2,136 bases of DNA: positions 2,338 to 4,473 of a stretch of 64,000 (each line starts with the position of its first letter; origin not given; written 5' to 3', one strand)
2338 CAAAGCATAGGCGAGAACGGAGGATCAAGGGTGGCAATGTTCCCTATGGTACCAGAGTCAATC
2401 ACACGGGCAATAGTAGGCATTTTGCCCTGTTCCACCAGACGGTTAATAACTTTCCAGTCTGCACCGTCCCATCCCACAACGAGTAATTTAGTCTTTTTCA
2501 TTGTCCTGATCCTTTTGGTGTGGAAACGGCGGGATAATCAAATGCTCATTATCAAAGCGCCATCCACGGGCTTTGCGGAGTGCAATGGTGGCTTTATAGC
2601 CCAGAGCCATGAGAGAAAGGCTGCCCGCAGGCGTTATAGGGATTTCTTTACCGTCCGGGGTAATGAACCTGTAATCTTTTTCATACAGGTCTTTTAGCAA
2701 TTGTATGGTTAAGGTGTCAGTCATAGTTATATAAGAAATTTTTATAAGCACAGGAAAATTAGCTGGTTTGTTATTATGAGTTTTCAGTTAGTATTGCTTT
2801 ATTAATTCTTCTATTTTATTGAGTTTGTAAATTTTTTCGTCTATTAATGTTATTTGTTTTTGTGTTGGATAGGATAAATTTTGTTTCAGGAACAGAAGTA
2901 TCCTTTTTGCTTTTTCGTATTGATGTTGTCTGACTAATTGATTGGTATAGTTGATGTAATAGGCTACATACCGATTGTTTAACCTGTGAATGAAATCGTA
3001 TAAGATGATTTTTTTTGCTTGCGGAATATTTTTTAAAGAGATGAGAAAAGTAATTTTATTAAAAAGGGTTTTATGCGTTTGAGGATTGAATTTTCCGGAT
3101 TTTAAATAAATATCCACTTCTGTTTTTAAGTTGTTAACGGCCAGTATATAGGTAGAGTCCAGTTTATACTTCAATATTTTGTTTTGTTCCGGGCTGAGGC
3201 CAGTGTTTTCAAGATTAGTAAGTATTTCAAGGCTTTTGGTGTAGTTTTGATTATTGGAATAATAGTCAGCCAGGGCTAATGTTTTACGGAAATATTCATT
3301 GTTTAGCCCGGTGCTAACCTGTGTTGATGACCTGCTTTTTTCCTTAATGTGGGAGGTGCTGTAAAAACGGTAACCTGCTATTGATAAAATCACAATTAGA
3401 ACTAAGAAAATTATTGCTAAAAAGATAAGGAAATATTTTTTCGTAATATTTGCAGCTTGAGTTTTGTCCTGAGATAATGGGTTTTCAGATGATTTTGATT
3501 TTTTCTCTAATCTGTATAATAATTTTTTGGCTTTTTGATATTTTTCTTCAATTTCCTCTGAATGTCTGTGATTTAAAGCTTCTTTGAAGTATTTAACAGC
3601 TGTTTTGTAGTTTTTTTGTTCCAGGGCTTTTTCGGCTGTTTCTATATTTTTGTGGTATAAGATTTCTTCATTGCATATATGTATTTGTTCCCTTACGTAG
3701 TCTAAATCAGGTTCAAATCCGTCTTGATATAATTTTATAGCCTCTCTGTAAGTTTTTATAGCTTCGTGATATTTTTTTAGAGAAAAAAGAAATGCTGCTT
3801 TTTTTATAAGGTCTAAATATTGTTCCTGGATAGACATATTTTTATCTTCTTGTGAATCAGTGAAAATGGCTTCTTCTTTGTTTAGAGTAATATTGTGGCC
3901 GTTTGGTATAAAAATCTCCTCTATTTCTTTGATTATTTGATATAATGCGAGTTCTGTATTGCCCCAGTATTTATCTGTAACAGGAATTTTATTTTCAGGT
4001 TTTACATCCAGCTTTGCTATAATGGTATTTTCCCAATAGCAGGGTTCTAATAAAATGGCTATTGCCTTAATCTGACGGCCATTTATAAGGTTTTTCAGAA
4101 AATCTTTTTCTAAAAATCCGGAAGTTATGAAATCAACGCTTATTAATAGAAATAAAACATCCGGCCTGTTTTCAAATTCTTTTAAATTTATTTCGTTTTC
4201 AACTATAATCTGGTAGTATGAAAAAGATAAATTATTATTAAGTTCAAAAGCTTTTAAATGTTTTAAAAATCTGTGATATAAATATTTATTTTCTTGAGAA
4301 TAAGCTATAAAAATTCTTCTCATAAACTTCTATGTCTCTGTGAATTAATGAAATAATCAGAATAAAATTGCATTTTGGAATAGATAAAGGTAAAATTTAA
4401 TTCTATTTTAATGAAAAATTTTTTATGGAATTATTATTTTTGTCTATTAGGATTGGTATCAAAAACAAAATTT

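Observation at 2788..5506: Divergent gene pair of TIR membrane protein and permuted actin-like ATPase: candidate two-gene module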

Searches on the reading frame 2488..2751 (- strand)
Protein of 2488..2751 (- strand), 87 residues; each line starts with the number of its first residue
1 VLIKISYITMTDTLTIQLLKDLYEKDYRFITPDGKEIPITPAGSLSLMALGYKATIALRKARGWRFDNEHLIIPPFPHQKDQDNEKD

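Call 3: search_protein_families(library=pfam, proteins=[window:2488-2751:-], max_evalue=0.1)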
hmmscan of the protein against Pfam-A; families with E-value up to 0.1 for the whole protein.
window:2488-2751:- (87 aa): 1 family
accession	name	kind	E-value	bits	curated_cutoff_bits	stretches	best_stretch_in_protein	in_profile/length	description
PF12375.13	DUF3653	-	0.0033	18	22.4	0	63-74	11-22/66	Phage protein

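Call 4: search_protein_families(library=padloc, proteins=[window:2488-2751:-], max_evalue=0.1)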
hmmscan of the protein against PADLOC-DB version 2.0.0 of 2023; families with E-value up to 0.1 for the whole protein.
window:2488-2751:- (87 aa): 1 family
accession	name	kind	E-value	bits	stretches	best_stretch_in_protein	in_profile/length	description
PDLC00416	ThsA1|ThsA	-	0.02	12.5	1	14-85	57-118/226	STALD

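Call 5: search_protein_families(library=ncbifam, proteins=[window:2488-2751:-], max_evalue=0.1)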
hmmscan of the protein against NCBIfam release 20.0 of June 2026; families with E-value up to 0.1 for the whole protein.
window:2488-2751:- (87 aa): 0 families

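Call 78: search_protein_families(library=phrogs, proteins=[window:2488-2724:-], max_evalue=0.01)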
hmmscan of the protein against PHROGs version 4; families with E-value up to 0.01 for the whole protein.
window:2488-2724:- (78 aa): 0 families

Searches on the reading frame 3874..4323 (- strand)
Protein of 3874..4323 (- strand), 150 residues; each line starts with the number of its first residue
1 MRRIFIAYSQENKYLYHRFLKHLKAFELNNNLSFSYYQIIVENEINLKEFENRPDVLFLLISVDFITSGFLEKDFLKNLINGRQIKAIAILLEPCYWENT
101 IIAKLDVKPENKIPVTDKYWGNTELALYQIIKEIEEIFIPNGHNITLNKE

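Call 51: search_solved_structures(query=A4, max_evalue=0.1, show_alignments=4)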
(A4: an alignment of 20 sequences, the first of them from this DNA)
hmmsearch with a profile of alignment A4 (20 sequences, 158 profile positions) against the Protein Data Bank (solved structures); distinct sequences matched with E-value up to 0.1: 42.
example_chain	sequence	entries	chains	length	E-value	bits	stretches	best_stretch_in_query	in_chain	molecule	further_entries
9mud_K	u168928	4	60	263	3.5e-10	42.8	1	6-101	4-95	Cat1 (CRISPR associated TIR 1) pentagonal filament | Cat1 (CRISPR associated TIR 1) pentagonal filament assembly | Cat1 (CRISPR-associated TIR 1)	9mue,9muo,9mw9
3jrn_A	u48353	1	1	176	1.5e-06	31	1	3-112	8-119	AT1G72930 protein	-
7uwg_A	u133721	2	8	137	4e-06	29.7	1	3-98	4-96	Molecular chaperone Tir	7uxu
8g83_A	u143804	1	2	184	4.2e-06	29.6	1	3-124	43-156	NAD(+) hydrolase AbTIR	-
4om7_A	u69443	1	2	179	1e-05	28.4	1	5-103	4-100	Toll-like receptor 6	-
7ylf_A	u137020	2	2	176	4.1e-05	26.4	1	3-103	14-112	Toll-like receptor 15 | Toll-like receptor 2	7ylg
7xoz_A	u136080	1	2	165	5.3e-05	26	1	19-90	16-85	ADP-ribosyl cyclase/cyclic ADP-ribose hydrolase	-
7xoz_B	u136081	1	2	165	5.7e-05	25.9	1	20-90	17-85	ADP-ribosyl cyclase/cyclic ADP-ribose hydrolase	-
7uxr_A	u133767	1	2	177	9.3e-05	25.2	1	3-98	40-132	TIR domain protein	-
5teb_A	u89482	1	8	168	9.3e-05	25.2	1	20-92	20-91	Recognition of Peronospora parasitica 1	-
4w8h_A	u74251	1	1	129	9.9e-05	25.1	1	4-104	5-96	Toll-receptor-related 2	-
1fyv_A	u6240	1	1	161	0.0001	25.1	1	5-103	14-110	TOLL-LIKE RECEPTOR 1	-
7nuw_A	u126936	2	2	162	0.00011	25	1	5-103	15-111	Toll-like receptor 1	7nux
7nt7_A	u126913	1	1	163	0.00011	25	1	5-103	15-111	Toll-like receptor 1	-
4w8g_A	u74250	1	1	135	0.00011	25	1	4-104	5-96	Toll-receptor-related 2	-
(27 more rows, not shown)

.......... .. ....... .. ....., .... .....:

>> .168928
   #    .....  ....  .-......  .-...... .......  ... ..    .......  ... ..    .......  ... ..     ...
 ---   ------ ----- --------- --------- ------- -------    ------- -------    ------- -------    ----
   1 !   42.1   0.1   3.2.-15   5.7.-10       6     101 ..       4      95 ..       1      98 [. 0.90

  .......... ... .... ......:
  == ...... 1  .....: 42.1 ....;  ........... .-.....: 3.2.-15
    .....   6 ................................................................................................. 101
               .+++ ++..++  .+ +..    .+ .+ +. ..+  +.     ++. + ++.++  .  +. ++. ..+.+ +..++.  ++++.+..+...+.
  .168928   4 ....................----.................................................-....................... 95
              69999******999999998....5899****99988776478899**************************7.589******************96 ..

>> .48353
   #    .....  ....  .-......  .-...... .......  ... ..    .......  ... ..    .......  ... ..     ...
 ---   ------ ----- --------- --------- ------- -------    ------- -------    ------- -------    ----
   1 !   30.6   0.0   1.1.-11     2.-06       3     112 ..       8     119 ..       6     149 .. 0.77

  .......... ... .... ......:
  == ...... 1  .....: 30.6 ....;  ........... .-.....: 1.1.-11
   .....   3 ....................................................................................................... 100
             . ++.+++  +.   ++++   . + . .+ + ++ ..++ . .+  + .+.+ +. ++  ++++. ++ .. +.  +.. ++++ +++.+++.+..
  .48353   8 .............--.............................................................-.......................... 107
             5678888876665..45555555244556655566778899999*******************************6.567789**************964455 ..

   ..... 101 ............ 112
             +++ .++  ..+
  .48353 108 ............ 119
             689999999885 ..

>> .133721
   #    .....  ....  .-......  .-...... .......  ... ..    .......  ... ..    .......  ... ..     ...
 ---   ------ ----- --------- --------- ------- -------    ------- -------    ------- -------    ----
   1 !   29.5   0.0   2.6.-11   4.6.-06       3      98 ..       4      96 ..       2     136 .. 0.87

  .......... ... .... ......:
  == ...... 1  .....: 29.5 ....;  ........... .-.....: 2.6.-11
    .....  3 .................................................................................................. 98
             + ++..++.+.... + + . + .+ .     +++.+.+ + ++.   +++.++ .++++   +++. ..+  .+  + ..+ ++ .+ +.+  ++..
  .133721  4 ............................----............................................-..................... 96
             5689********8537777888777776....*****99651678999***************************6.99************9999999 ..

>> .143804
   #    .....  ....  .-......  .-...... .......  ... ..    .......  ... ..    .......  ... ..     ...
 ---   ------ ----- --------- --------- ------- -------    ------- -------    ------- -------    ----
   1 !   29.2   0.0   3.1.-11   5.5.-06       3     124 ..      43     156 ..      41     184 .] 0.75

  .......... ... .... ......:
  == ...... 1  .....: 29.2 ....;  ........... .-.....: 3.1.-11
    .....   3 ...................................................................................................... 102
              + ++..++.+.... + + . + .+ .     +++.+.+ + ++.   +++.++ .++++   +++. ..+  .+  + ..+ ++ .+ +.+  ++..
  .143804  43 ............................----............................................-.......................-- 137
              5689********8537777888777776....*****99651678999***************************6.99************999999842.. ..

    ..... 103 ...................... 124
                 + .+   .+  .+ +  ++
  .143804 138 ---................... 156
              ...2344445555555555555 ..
